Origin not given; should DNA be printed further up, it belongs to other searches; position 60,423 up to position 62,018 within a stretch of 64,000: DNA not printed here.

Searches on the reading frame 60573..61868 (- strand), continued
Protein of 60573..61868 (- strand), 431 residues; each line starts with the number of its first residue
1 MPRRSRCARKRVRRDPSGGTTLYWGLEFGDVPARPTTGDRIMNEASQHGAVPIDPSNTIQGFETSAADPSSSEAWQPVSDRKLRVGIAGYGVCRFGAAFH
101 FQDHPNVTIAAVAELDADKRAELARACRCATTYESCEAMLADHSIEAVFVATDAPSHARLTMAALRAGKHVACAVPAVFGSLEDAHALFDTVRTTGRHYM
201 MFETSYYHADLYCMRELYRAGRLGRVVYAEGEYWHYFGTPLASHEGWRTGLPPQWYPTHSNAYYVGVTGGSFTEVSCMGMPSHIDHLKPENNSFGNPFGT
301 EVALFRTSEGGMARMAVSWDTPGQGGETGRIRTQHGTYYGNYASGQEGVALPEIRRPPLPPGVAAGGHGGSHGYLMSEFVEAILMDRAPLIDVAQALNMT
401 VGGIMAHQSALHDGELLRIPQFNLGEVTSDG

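Call 38: search_protein_families(library=pfam, alignment_id=A1, max_evalue=1)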
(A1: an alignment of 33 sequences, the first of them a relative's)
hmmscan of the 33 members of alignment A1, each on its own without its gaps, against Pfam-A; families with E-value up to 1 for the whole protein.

A. member 1, P0130 (272 aa): 0 families

B. families by the number of members that match (of 33 scanned): 15 families
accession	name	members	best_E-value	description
PF09843.14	DUF2070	2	0.027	Predicted membrane protein (DUF2070)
PF12412.13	DUF3667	2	0.056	Protein of unknown function (DUF3667)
PF12911.12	OppC_N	2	0.37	N-terminal TM domain of oligopeptide transport permease C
PF12730.13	ABC2_membrane_4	1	5.2e-06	ABC-2 family transporter protein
PF20517.3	TMEM127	1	0.014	Transmembrane protein 127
PF00335.26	Tetraspanin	1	0.015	Tetraspanin family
PF11087.14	PRD1_DD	1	0.065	PRD1 phage membrane DNA delivery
PF09534.15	Trp_oprn_chp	1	0.089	Tryptophan-associated transmembrane protein (Trp_oprn_chp)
PF01545.26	Cation_efflux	1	0.09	Cation efflux family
PF15420.11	Abhydrolase_9_N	1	0.099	Alpha/beta-hydrolase family N-terminus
PF16049.10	Antimicrobial24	1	0.12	Frog antimicrobial peptide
PF05858.17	BIV_Env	1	0.29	Bovine immunodeficiency virus surface protein (SU)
PF19084.5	DUF5775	1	0.68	Family of unknown function (DUF5775)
PF04123.18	DUF373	1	0.83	Domain of unknown function (DUF373)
PF24431.1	DUF7554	1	0.92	Family of unknown function (DUF7554)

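Call 39: search_solved_structures(query=A1, max_evalue=10)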
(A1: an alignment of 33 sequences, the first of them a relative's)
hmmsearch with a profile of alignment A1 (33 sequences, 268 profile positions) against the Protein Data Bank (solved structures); distinct sequences matched with E-value up to 10: 1.
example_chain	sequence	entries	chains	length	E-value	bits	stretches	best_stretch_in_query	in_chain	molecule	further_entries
8qag_A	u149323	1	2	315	1.1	11.8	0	178-256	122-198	sc-CC-6-95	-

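Call 42: search_protein_families(library=pfam, alignment_id=A2, max_evalue=0.00001)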
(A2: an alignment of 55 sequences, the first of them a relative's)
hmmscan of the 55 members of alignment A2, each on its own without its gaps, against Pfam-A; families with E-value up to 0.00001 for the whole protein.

A. member 1, L007:8265-9338:+ (357 aa): 2 families
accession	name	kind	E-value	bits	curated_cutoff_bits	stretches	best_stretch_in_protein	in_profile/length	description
PF13088.12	BNR_2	-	3.5e-27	95.9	31.4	1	137-326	84-275/277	BNR repeat-like domain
PF02012.26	BNR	-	2.6e-10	39.1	27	0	139-149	1-11/12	BNR/Asp-box repeat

B. families by the number of members that match (of 55 scanned): 119 families (the first 25 are shown)
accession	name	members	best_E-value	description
PF06245.16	DUF1015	6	3.1e-89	Protein of unknown function (DUF1015)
PF13860.13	FlgD_ig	4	1.7e-10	FlgD Ig-like domain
PF10143.14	PhosphMutase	3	7.3e-47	2,3-bisphosphoglycerate-independent phosphoglycerate mutase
PF01676.23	Metalloenzyme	3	4.3e-42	Metalloenzyme superfamily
PF13855.12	LRR_8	2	3.1e-120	Leucine rich repeat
PF00202.27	Aminotran_3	2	1e-99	Aminotransferase class-III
PF13561.12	adh_short_C2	2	9.5e-64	Enoyl-(Acyl carrier protein) reductase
PF00916.26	Sulfate_transp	2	1.8e-54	Sulfate permease family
PF00106.31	adh_short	2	5.1e-54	short chain dehydrogenase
PF12799.13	LRR_4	2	1.2e-39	Leucine Rich repeats (2 copies)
PF00474.23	SSF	2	5.6e-36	Sodium:solute symporter family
PF13306.12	LRR_5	2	4.4e-33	BspA type Leucine rich repeat region (6 copies)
PF13088.12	BNR_2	2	3.5e-27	BNR repeat-like domain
PF00560.39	LRR_1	2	5.7e-22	Leucine Rich Repeat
PF08659.16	KR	2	2.5e-13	KR domain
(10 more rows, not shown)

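Call 69: predict_structure(alignment_id=A1)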
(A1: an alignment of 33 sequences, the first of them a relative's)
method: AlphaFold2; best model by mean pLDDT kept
length: 272 residues; sequences in the alignment: 33
mean_pLDDT: 88.5   pTM: 0.81
mean pLDDT of the five models: 88.5, 86.2, 85.7, 84.9, 82.9
residues with pLDDT >= 90: 165; 70-90: 86; 50-70: 21; < 50: 0
segments of 3 or more residues with pLDDT < 50: none
pLDDT, mean of each block of 10 residues (from residue 1): 90 93 92 93 74 82 95 89 85 91 95 97 96 92 96 96 92 85 92 90 67 69 73 89 92 95 89 82
secondary structure, 60 per line:
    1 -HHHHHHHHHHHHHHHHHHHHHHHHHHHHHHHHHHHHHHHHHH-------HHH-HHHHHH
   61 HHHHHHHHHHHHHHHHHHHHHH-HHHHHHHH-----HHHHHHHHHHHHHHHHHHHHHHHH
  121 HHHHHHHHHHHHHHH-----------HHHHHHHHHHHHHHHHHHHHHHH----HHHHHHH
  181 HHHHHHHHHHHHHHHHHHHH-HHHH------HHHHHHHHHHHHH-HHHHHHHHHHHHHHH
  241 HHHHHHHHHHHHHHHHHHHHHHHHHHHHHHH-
elements in order: H2-43 H55-82 H84-91 H97-135 H147-169 H174-200 H202-205 H212-224 H226-271

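Call 71: fold_search(model_id=the predicted structure, library=pdb)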
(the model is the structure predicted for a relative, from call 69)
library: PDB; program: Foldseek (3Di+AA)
matches with E <= 10: 146; with E <= 0.001: 0
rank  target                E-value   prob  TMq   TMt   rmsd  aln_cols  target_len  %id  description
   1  9q2n_A                4.2e-03  1.00  0.35  0.37  12.1       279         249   15  Nucleotide-free structure of PmtCD in nanodisc (released 2025-11-26)
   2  9q1y_A                5.8e-03  0.99  0.33  0.36  13.1       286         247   20  Nucleotide-free structure of PmtCD in detergent LMNG (released 2025-11-26)
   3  7o0y_D                2.4e-02  1.00  0.44  0.44  12.2       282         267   12  ABC transporter NosDFY, nucleotide-free in GDN (released 2022-04-13)
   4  7o0z_D                5.4e-02  0.99  0.44  0.45  11.3       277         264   13  ABC transporter NosFY, nucleotide-free in GDN (released 2022-11-02)
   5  7qba_D                8.3e-02  1.00  0.53  0.53   9.7       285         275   12  CryoEM structure of the ABC transporter NosDFY complexed with nitrous oxide reductase NosZ (released 2022-08-03)
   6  7r89_B                9.6e-02  0.99  0.45  0.26  11.7       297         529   14  The structure of human ABCG5/ABCG8 purified from yeast (released 2021-09-08)
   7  5njg_A                1.2e-01  0.97  0.43  0.41  11.3       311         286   15  Structure of an ABC transporter: part of the structure that could be built de novo (released 2017-06-07)
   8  7o0y_E                1.3e-01  0.97  0.40  0.43  12.1       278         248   12  ABC transporter NosDFY, nucleotide-free in GDN (released 2022-04-13)
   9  8qcm_A                1.6e-01  0.96  0.44  0.24  11.8       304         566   14  ABCG2 in complex with MZ82 and 5D3 Fab (released 2024-11-06)
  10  7o12_E                1.6e-01  0.91  0.38  0.41  12.4       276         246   13  ABC transporter NosDFY, AMPPNP-bound in GDN (released 2022-04-13)
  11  7r88_B                1.9e-01  0.94  0.43  0.24  12.3       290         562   14  The structure of human ABCG5-I529W/ABCG8-WT (released 2021-09-08)
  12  7znq_Y                2.2e-01  0.94  0.43  0.44  12.1       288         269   11  ABC transporter complex NosDFYL in GDN (released 2022-08-03)
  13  7znq_y                2.3e-01  0.96  0.44  0.47   9.1       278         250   11  ABC transporter complex NosDFYL in GDN (released 2022-08-03)
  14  7oji_A                2.6e-01  0.84  0.39  0.22  11.5       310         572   12  ABCG2 topotecan turnover-2 state (released 2021-07-21)
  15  7o0z_E                2.8e-01  0.97  0.49  0.50  10.6       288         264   11  ABC transporter NosFY, nucleotide-free in GDN (released 2022-11-02)
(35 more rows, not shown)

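Call 72: predict_structure(alignment_id=A4)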
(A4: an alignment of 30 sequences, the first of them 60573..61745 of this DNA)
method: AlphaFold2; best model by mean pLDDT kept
length: 390 residues; sequences in the alignment: 30
mean_pLDDT: 68.1   pTM: 0.74
mean pLDDT of the five models: 68.1, 66.8, 62.6, 55.0, 51.1
residues with pLDDT >= 90: 74; 70-90: 114; 50-70: 131; < 50: 71
segments of 3 or more residues with pLDDT < 50: 1-24, 202-221, 230-239, 280-282, 385-390
pLDDT, mean of each block of 10 residues (from residue 1): 31 38 47 81 89 65 92 90 90 95 94 77 96 65 87 90 64 78 70 53 42 42 52 47 53 51 54 55 56 77 77 72 62 83 88 74 64 67 49
secondary structure, 60 per line:
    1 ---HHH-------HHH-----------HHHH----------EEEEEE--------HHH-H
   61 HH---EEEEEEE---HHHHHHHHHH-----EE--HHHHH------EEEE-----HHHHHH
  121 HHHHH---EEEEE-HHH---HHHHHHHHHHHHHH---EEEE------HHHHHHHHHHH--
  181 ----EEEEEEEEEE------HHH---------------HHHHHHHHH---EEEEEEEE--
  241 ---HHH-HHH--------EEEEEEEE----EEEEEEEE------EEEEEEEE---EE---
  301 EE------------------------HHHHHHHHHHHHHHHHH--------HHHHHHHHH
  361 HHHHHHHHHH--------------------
elements in order: H28-31 E42-47 E66-72 H76-85 H95-99 E106-109 H115-125 E129-133 H141-154 E158-161 H168-178 E185-194 H219-227 E231-238 E259-266 E271-278 E285-292 H327-343 H352-370

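Call 74: fold_search(model_id=the predicted structure, library=pdb)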
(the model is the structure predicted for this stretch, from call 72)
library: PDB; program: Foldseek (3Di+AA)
matches with E <= 10: 1834; with E <= 0.001: 418
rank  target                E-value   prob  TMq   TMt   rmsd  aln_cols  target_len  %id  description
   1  9azo_A                5.0e-20  1.00  0.62  0.75   5.5       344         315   19  Crystal structure of CHMS Dehydrogenase PmdC from Comamonas testosteroni bound to cofactor NADP (released 2024-09-18)
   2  6t2b_D                1.8e-19  1.00  0.67  0.60  11.2       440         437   20  Glycoside hydrolase family 109 from Akkermansia muciniphila in complex with GalNAc and NAD+. (released 2020-02-26)
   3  6t2b_B                2.0e-19  1.00  0.66  0.59   8.3       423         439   20  Glycoside hydrolase family 109 from Akkermansia muciniphila in complex with GalNAc and NAD+. (released 2020-02-26)
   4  6t2b_C                3.9e-19  1.00  0.65  0.58   9.5       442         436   19  Glycoside hydrolase family 109 from Akkermansia muciniphila in complex with GalNAc and NAD+. (released 2020-02-26)
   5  6t2b_A                7.5e-19  1.00  0.66  0.59   8.5       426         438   20  Glycoside hydrolase family 109 from Akkermansia muciniphila in complex with GalNAc and NAD+. (released 2020-02-26)
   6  4hkt_B                4.0e-18  1.00  0.63  0.73   7.1       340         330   18  Crystal structure of a putative myo-inositol dehydrogenase from Sinorhizobium meliloti 1021 (Target PSI-012312) (released 2012-12-19)
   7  3ezy_A                4.8e-18  1.00  0.64  0.74   6.9       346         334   15  Crystal structure of probable dehydrogenase TM_0414 from Thermotoga maritima (released 2009-01-13)
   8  7x2y_A                5.4e-18  1.00  0.60  0.68   5.1       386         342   18  Crystal Structure of cis-4,5-dihydrodiol phthalate dehydrogenase in complex with NAD+ and 3-Hydroxybenzoate (released 2022-09-14)
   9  5uhw_A                6.1e-18  1.00  0.64  0.72   6.4       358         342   15  Crystal Structure of an Oxidoreductase from Agrobacterium radiobacter in Complex with NAD+ and Magnesium (released 2017-01-25)
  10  6a3g_B                6.5e-18  1.00  0.66  0.68   5.9       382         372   18  Levoglucosan dehydrogenase, complex with NADH (released 2018-09-26)
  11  3ezy_D                6.8e-18  1.00  0.61  0.71   7.3       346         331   15  Crystal structure of probable dehydrogenase TM_0414 from Thermotoga maritima (released 2009-01-13)
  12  4mkz                  7.7e-18  1.00  0.65  0.75   7.0       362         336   16  Crystal Structure of apo scyllo-inositol dehydrogenase from Lactobacillus casei at 77K (released 2015-03-04)
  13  6a3j_A                8.7e-18  1.00  0.67  0.69   5.3       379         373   18  Levoglucosan dehydrogenase, complex with NADH and L-sorbose (released 2018-09-26)
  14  3ezy_B                8.7e-18  1.00  0.62  0.72   7.5       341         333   14  Crystal structure of probable dehydrogenase TM_0414 from Thermotoga maritima (released 2009-01-13)
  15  7x2y_B                9.2e-18  1.00  0.61  0.69   5.0       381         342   18  Crystal Structure of cis-4,5-dihydrodiol phthalate dehydrogenase in complex with NAD+ and 3-Hydroxybenzoate (released 2022-09-14)
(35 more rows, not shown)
